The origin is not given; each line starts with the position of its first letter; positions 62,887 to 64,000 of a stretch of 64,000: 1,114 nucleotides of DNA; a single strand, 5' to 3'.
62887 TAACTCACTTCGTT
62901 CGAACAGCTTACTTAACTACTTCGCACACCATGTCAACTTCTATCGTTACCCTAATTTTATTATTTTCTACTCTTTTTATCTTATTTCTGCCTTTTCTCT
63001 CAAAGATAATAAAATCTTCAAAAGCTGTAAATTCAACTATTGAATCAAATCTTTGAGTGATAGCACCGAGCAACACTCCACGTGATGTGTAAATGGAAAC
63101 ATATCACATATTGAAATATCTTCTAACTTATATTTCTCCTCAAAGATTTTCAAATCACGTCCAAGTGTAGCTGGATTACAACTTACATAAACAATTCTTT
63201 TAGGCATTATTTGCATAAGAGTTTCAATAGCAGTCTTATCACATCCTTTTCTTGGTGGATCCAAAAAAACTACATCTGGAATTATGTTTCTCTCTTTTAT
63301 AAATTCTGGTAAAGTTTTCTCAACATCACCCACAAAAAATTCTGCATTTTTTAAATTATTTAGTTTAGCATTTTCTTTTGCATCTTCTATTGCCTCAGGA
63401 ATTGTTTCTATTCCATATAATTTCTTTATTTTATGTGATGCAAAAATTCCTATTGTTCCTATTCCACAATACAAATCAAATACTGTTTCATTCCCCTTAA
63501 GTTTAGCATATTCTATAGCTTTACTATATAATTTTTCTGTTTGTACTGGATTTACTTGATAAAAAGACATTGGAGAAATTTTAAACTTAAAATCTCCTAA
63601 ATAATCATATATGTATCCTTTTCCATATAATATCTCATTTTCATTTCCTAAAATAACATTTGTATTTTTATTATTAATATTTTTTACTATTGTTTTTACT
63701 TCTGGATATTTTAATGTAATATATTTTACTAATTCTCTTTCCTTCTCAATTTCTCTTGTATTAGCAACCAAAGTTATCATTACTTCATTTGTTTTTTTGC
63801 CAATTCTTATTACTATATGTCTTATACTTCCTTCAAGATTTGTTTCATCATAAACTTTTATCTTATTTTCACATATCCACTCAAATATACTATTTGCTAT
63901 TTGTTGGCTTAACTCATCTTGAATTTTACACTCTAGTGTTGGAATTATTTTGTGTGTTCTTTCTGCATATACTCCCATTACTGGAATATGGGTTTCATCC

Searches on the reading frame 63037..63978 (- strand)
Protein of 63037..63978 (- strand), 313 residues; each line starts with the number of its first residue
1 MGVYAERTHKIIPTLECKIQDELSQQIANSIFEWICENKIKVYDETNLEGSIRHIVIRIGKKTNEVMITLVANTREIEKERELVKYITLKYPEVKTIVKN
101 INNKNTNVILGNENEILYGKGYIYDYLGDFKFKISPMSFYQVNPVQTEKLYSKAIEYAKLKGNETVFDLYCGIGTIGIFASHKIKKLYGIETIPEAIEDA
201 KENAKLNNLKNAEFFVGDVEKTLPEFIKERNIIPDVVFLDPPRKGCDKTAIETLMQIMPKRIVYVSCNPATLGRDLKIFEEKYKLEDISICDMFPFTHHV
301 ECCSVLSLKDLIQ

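Call 3: search_protein_families(library=pfam, proteins=[window:63037-63978:-], max_evalue=0.01)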
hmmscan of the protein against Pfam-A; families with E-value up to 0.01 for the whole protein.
window:63037-63978:- (313 aa): 11 families
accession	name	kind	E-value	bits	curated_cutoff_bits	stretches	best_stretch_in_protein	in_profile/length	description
PF05958.17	tRNA_U5-meth_tr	-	2.1e-23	83.4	23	1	129-306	169-354/357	tRNA (Uracil-5-)-methyltransferase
PF13847.12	Methyltransf_31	-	8.2e-13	48.7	27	1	161-240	2-81/145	Methyltransferase domain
PF02475.24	TRM5-TYW2_MTfase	-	1.4e-08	35.3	28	1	159-237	33-114/164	TRM5/TYW2 methyltransferase domain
PF03602.21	Cons_hypoth95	-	4e-08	33.6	24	1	163-263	42-148/182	Conserved hypothetical protein 95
PF09445.16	Methyltransf_15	-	1.6e-07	31.5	22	1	164-247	2-85/165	RNA cap guanine-N2 methyltransferase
PF05175.20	MTS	-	8e-07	29.3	23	1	163-225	32-96/170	Methyltransferase small domain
PF13649.12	Methyltransf_25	-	1.6e-05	26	27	1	166-224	1-59/97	Methyltransferase domain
PF06325.19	PrmA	-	2.8e-05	24.2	22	1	153-216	153-215/296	Ribosomal protein L11 methyltransferase (PrmA)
PF01135.25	PCMT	-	0.00025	21.3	20.3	1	131-223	42-137/210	Protein-L-isoaspartate(D-aspartate) O-methyltransferase (PCMT)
PF01555.25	N6_N4_Mtase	-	0.00026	21.4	26.7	1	149-202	169-221/221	DNA methylase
PF02086.21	MethyltransfD12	-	0.0011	19.2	22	1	134-245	83-187/253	D12 class N6 adenine-specific DNA methyltransferase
